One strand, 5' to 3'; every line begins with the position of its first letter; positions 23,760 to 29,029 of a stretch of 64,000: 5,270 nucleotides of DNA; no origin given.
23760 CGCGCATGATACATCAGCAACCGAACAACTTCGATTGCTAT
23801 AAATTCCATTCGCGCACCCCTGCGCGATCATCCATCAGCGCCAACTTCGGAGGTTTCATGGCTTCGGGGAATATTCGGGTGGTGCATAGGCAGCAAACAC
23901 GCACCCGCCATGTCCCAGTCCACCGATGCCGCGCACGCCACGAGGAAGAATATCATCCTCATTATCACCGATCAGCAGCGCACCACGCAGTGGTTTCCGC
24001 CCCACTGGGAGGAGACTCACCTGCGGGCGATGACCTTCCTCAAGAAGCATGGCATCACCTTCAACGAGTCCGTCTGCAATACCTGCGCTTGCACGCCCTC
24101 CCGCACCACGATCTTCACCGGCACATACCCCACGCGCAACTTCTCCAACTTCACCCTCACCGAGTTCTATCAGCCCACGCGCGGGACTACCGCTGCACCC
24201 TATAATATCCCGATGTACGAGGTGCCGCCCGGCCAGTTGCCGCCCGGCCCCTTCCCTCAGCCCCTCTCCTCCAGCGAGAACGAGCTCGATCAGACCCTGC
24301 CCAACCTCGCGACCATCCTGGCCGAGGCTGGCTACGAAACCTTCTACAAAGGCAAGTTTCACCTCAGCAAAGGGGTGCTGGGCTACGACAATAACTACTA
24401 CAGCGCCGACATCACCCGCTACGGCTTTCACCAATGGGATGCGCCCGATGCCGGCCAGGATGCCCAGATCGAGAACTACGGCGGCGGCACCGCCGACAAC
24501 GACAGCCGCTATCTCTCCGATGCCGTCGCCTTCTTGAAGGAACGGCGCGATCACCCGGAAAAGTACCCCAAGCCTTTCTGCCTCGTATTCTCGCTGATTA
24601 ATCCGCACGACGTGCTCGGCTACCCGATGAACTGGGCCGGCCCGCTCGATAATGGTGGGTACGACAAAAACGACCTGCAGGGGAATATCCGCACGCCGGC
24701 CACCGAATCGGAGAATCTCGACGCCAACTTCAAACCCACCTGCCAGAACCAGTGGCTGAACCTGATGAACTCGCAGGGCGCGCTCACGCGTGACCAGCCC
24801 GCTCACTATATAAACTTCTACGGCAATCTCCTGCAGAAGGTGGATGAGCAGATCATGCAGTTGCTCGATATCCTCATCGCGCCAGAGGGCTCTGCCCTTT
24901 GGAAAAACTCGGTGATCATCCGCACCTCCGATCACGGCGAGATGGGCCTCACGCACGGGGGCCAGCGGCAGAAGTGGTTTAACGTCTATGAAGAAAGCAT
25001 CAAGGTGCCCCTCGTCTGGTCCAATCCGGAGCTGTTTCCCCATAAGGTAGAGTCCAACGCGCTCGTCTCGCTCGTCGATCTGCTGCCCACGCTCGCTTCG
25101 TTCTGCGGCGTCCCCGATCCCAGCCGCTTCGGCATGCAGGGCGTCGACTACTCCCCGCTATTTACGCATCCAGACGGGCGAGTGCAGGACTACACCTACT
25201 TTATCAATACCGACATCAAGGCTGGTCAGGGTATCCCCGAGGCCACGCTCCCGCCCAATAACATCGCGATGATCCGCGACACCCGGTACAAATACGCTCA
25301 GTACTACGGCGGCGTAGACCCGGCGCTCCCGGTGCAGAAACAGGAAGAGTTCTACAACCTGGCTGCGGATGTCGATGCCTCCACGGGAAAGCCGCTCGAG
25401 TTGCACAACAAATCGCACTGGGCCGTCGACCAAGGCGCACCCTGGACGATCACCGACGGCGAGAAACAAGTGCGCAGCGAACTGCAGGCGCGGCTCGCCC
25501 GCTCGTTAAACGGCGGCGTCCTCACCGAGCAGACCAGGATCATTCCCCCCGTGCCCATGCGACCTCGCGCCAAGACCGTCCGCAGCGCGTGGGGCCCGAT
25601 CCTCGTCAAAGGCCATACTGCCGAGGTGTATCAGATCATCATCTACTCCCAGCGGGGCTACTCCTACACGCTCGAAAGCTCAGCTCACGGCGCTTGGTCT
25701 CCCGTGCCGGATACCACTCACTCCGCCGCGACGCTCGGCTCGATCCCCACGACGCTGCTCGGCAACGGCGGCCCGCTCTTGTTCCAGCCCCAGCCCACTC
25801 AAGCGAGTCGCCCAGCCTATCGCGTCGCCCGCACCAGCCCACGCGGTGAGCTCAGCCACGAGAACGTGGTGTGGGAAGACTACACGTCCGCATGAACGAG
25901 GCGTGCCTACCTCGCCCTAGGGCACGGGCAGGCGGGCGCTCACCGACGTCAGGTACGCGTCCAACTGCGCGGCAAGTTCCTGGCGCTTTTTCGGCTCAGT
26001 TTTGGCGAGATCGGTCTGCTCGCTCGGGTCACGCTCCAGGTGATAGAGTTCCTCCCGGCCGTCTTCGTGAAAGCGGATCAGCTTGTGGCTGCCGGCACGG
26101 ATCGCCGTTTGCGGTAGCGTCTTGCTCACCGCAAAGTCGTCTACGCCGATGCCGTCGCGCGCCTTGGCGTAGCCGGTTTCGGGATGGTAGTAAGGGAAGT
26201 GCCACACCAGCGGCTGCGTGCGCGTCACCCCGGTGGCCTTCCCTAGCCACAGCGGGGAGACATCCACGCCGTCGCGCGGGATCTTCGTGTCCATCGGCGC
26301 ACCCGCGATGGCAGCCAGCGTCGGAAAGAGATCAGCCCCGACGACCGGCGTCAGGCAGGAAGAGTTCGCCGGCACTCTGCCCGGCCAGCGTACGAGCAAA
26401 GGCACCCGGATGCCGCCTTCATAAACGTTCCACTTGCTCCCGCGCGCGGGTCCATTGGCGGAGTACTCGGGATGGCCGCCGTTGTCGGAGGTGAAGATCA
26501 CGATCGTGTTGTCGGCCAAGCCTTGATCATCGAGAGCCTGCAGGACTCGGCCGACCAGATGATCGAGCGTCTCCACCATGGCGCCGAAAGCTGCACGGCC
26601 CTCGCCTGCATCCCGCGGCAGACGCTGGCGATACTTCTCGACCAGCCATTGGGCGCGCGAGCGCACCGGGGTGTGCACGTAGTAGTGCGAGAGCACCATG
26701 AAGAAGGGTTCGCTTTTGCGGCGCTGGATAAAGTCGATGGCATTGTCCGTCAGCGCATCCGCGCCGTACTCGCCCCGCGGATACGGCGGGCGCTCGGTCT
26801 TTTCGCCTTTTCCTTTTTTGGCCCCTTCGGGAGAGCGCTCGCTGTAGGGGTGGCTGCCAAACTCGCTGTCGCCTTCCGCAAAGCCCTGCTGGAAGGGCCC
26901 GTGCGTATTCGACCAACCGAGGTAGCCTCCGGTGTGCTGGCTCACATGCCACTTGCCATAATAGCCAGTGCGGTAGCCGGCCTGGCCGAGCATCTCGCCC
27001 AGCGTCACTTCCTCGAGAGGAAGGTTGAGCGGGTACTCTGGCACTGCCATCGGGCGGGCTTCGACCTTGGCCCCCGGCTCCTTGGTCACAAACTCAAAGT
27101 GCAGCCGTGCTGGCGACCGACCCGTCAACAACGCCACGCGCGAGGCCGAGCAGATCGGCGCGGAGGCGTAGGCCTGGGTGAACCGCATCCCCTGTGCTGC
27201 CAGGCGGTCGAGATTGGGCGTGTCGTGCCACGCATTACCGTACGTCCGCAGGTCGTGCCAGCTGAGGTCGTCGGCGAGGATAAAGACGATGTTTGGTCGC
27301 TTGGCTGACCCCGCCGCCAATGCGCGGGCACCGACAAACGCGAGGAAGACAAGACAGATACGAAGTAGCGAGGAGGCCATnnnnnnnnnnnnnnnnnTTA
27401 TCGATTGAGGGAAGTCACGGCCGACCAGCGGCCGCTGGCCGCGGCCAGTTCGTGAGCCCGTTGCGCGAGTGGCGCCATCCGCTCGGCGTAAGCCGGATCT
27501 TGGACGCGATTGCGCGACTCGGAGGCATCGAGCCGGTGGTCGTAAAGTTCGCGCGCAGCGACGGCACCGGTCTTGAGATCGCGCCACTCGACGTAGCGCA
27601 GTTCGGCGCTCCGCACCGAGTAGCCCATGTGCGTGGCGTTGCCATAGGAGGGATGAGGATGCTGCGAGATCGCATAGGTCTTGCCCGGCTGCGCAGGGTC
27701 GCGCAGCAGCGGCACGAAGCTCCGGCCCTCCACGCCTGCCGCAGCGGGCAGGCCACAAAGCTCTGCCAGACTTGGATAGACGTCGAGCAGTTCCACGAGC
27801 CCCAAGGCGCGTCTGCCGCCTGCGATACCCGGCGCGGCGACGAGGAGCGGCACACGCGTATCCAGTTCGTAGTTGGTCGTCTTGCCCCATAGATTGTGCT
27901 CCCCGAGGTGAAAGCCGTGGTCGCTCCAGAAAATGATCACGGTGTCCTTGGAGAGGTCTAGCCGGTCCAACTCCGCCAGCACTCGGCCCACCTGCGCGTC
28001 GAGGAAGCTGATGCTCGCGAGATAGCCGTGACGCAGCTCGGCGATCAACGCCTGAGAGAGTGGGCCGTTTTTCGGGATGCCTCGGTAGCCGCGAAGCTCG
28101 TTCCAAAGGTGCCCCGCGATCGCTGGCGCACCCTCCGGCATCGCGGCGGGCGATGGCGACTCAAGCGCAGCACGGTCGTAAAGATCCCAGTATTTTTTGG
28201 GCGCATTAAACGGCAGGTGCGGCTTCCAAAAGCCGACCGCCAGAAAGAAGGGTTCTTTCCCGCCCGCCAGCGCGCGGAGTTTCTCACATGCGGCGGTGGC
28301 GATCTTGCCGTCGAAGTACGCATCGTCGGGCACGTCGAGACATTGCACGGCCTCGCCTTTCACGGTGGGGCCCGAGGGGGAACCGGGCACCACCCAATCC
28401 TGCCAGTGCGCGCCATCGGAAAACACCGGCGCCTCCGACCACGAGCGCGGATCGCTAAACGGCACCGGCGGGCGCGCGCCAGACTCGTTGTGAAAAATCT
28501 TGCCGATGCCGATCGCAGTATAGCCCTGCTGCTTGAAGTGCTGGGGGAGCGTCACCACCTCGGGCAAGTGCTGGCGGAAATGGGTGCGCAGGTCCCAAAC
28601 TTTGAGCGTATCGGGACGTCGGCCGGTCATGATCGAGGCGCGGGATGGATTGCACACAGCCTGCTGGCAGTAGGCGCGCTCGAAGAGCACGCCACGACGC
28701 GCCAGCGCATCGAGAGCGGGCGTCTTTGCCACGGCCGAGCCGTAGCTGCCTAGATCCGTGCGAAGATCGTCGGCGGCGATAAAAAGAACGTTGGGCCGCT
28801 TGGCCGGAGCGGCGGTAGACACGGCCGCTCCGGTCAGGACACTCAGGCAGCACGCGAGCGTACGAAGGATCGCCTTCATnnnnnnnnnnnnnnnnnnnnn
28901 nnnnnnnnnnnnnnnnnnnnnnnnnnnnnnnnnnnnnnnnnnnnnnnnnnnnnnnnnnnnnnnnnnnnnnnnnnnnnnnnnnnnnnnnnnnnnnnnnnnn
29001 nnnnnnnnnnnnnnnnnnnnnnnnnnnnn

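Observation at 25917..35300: ECF sigma / FecR / TonB transducer wired to three secreted sulfatases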

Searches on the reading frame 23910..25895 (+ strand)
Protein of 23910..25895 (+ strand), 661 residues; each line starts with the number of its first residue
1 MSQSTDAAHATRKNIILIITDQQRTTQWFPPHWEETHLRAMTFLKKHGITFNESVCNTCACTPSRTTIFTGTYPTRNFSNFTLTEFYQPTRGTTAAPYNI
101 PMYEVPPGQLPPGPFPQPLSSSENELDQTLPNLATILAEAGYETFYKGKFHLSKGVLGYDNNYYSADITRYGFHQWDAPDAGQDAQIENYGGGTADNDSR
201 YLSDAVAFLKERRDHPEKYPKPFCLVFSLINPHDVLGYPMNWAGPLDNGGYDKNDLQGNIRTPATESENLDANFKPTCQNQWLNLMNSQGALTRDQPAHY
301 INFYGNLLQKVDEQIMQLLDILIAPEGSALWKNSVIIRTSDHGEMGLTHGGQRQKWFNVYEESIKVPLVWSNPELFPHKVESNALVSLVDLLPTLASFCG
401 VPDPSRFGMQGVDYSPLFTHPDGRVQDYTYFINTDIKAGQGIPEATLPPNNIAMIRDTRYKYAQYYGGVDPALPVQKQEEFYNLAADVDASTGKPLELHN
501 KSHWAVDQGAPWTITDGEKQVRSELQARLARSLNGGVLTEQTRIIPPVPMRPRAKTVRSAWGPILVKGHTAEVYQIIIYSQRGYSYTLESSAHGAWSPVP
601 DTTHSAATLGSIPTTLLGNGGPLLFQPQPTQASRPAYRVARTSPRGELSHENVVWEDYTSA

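Call 7: search_protein_families(library=pfam, proteins=[window:23910-25895:+])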
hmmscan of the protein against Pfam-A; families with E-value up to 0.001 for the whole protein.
window:23910-25895:+ (661 aa): 2 families
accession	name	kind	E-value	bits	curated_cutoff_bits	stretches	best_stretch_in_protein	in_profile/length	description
PF00884.28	Sulfatase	-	1.3e-33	117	25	1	13-400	1-300/301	Sulfatase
PF16347.10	SGSH_C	-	2.8e-08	34.5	29.3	1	359-469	11-113/154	N-sulphoglucosamine sulphohydrolase, C-terminal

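Call 8: search_protein_families(library=ncbifam, proteins=[window:23910-25895:+])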
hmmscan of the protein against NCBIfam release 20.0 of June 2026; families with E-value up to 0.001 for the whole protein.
window:23910-25895:+ (661 aa): 4 families
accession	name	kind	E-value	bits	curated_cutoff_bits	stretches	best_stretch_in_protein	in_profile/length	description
TIGR03417.1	chol_sulfatase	equivalog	4.2e-29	101.8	433.45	2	125-506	76-442/500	choline-sulfatase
NF010322.0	PRK13759.1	equivalog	1e-19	70.5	481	2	205-406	189-370/486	arylsulfatase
NF045661.1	HdlasePehA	equivalog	8.3e-17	61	900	2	199-473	183-451/506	phosphoric/sulfuric ester hydrolase PehA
NF052527.1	Mn_arylsulf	exception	4.1e-09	35.9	850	1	277-398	240-358/479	manganese-dependent arylsulfatase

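Call 21: search_solved_structures(query=window:23910-25895:+, max_evalue=1e-10)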
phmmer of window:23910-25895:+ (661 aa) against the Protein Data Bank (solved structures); distinct sequences matched with E-value up to 1e-10: 10.
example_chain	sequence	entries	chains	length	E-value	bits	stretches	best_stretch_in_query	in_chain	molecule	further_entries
7snj_A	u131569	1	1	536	2.9e-15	58.8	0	298-419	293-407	Arylsulfatase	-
7sno_A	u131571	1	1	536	3.1e-15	58.6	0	298-419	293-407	Arylsulfatase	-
7ebp_A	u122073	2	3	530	3.7e-15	58.4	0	300-419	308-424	Sulfatase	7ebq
9s8y_A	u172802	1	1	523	9.7e-15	57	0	300-419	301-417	Sulfatase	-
7lha_A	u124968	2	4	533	4.3e-13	51.6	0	126-419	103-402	Exo-L-galactose-6-sulfatase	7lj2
3b5q_A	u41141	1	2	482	6.4e-12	47.7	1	124-487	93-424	Putative sulfatase yidJ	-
5g2t_A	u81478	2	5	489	6.8e-12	47.6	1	124-487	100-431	2-O GLYCOSAMINOGLYCAN SULFATASE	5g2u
4upi_A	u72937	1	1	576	3.3e-11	45.4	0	215-467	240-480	SULFATASE FAMILY PROTEIN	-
5g2v_A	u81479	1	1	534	5.6e-11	44.6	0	299-420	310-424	N-ACETYLGLUCOSAMINE-6-SULFATASE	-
6fny_A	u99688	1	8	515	9.4e-11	43.8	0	125-416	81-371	Choline-sulfatase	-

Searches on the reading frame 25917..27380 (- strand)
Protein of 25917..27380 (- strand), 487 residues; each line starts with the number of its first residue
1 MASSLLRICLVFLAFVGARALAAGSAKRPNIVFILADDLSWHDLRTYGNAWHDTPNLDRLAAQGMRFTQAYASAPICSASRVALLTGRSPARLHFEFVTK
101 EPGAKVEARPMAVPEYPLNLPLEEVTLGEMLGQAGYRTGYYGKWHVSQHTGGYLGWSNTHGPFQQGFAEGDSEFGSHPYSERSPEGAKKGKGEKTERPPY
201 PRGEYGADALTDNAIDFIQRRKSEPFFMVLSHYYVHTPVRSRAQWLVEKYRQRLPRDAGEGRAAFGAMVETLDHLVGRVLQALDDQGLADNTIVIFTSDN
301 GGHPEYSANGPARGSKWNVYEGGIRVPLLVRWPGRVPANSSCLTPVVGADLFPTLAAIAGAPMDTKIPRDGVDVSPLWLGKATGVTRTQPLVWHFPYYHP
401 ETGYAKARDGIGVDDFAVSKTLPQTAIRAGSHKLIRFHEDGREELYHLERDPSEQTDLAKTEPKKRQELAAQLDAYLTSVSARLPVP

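Call 7: search_protein_families(library=pfam, proteins=[window:25917-27380:-])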
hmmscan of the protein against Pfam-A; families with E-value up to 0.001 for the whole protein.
window:25917-27380:- (487 aa): 3 families
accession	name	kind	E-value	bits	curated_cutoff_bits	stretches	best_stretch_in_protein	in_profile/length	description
PF00884.28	Sulfatase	-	2.4e-61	208.1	25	1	29-360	1-300/301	Sulfatase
PF16347.10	SGSH_C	-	1e-12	48.9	29.3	1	318-480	10-151/154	N-sulphoglucosamine sulphohydrolase, C-terminal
PF01663.27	Phosphodiest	-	1.5e-09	38.4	23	1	264-305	183-224/342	Type I phosphodiesterase / nucleotide pyrophosphatase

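Call 8: search_protein_families(library=ncbifam, proteins=[window:25917-27380:-])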
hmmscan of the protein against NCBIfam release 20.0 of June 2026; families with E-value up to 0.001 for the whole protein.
window:25917-27380:- (487 aa): 5 families
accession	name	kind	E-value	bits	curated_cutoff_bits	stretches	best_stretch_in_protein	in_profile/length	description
TIGR03417.1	chol_sulfatase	equivalog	9.8e-41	140.1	433.45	2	260-471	250-431/500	choline-sulfatase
NF010322.0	PRK13759.1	equivalog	5.6e-40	137.3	481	2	261-465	266-443/486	arylsulfatase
NF045661.1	HdlasePehA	equivalog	7.5e-22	77.6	900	2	262-468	281-473/506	phosphoric/sulfuric ester hydrolase PehA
NF052527.1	Mn_arylsulf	exception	5.1e-21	75.1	850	2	28-89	1-63/479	manganese-dependent arylsulfatase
NF038282.1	LapC_YejM_PbgA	exception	1.1e-07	30.6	825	1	264-343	413-486/584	LPS biosynthesis-modulating metalloenzyme YejM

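Call 20: search_solved_structures(query=window:25917-27380:-, max_evalue=1e-20)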
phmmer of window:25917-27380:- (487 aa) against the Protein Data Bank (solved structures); distinct sequences matched with E-value up to 1e-20: 57.
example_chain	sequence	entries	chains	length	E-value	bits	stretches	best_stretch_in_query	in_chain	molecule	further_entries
9fo1_A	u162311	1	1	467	4.9e-88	299.6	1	28-486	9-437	k-carrageenan sulfatase S1_16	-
7stt_A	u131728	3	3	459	8.4e-73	249.3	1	26-485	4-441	N-acetylgalactosamine-6-sulfatase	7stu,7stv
6ust_A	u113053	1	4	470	9.4e-73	249.1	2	26-244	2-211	N-acetylgalactosamine 6-sulfate sulfatase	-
6prm_A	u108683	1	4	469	1.4e-60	209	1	25-384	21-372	exo-4S-kappa carrageenan S1 sulfatase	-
6psm_A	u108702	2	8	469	3.7e-59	204.3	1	25-384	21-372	exo-4S-kappa carrageenan S1 sulfatase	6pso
6uss_A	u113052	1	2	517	3e-52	181.5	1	27-485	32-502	Sulfatase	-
1e2s_P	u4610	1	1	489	2.1e-49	172.1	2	219-459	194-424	Arylsulfatase A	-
6bia_A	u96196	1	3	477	2.6e-49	171.8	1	23-380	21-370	Sulfatase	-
1e1z_P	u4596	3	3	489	2.7e-49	171.8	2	219-459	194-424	Arylsulfatase A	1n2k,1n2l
1e3c_P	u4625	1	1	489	2.9e-49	171.7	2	219-459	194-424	Arylsulfatase A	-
1e33_P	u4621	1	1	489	3.2e-49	171.5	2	219-459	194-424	Arylsulfatase A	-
7oza_AAA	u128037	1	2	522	4e-49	171.2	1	26-485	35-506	Putative secreted sulfatase ydeN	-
1auk_A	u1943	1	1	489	5.8e-49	170.7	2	219-459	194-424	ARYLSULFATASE A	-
8eg3_A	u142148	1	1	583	2.4e-48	168.7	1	209-383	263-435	Steryl-sulfatase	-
1p49_A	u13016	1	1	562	1.2e-47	166.3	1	209-383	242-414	STERYL-SULFATASE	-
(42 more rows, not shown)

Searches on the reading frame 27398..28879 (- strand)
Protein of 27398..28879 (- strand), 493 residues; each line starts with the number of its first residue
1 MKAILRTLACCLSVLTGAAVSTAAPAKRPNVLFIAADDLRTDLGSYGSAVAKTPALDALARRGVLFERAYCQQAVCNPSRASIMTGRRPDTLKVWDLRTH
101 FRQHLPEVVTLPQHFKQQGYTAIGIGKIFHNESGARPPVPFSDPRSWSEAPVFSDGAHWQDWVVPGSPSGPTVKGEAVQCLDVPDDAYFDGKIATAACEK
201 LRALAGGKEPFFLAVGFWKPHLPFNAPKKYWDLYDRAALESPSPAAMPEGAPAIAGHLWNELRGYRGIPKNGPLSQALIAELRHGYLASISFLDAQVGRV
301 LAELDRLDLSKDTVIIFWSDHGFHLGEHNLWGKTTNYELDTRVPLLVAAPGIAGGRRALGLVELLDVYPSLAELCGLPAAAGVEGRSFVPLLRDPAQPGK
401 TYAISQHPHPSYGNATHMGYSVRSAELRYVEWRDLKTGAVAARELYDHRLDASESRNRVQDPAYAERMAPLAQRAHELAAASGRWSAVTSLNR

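Call 7: search_protein_families(library=pfam, proteins=[window:27398-28879:-])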
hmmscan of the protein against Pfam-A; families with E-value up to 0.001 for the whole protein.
window:27398-28879:- (493 aa): 4 families
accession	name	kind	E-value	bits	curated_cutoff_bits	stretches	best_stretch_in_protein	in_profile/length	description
PF00884.28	Sulfatase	-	6.6e-46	157.4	25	1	29-376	1-300/301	Sulfatase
PF16347.10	SGSH_C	-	1e-11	45.7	29.3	1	326-478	1-151/154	N-sulphoglucosamine sulphohydrolase, C-terminal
PF01663.27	Phosphodiest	-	4.2e-07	30.3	23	0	288-324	186-222/342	Type I phosphodiesterase / nucleotide pyrophosphatase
PF02995.22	DUF229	-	0.00025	20.3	25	1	281-346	301-363/496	Protein of unknown function (DUF229)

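Call 8: search_protein_families(library=ncbifam, proteins=[window:27398-28879:-])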
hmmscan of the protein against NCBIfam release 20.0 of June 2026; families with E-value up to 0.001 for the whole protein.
window:27398-28879:- (493 aa): 5 families
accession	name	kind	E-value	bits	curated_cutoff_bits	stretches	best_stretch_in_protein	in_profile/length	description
NF010322.0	PRK13759.1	equivalog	3.4e-64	217.1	481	2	194-471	186-449/486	arylsulfatase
TIGR03417.1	chol_sulfatase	equivalog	5.7e-59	200.3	433.45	2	187-476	159-437/500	choline-sulfatase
NF045661.1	HdlasePehA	equivalog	8e-44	150.1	900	2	194-475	187-481/506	phosphoric/sulfuric ester hydrolase PehA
NF052527.1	Mn_arylsulf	exception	7.9e-37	127.3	850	2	209-398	198-381/479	manganese-dependent arylsulfatase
NF038075.1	fam_STM4013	hypoth_equivalog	3.5e-05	23.4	250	0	287-345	201-256/261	STM4013/SEN3800 family hydrolase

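Call 19: search_solved_structures(query=window:27398-28879:-, max_evalue=1e-20)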
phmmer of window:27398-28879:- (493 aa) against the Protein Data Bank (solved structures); distinct sequences matched with E-value up to 1e-20: 36.
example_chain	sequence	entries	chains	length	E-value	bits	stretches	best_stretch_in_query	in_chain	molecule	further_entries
6hhm_A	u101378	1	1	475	1.4e-96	327.4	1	27-464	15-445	Arylsulfatase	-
5fql_A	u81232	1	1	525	2.1e-73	251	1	29-370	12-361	IDURONATE-2-SULFATASE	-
6ioz_A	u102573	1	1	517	4.4e-73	249.9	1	30-370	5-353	Iduronate 2-sulfatase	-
6fny_A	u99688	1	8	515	4.4e-40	141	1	27-394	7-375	Choline-sulfatase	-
7oz8_AAA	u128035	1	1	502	5.8e-39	137.3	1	23-470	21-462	Choline-sulfatase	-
7pth_A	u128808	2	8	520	2e-38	135.6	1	28-393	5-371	Choline sulfatase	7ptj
6g5z_A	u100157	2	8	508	2.8e-38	135.1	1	28-393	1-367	Choline-sulfatase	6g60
6pt4_B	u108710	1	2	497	6.1e-34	120.8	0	202-474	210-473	exo-2S-iota carrageenan S1 sulfatase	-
6ptk_A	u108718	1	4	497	1.1e-32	116.6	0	202-474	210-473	exo-2S-iota carrageenan S1 sulfatase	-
6pt6_B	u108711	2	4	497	1.5e-32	116.2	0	202-474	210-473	exo-2S-iota carrageenan S1 sulfatase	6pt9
9koq_A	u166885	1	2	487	1.2e-31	113.2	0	209-392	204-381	Sulfatase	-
6ust_A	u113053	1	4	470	9.9e-31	110.2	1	26-469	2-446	N-acetylgalactosamine 6-sulfate sulfatase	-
4upk_A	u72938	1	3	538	5e-30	107.9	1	171-474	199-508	PHOSPHONATE MONOESTER HYDROLASE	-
5g2v_A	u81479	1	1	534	4.6e-29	104.7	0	281-477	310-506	N-ACETYLGLUCOSAMINE-6-SULFATASE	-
7stt_A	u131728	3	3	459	6e-29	104.3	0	26-127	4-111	N-acetylgalactosamine-6-sulfatase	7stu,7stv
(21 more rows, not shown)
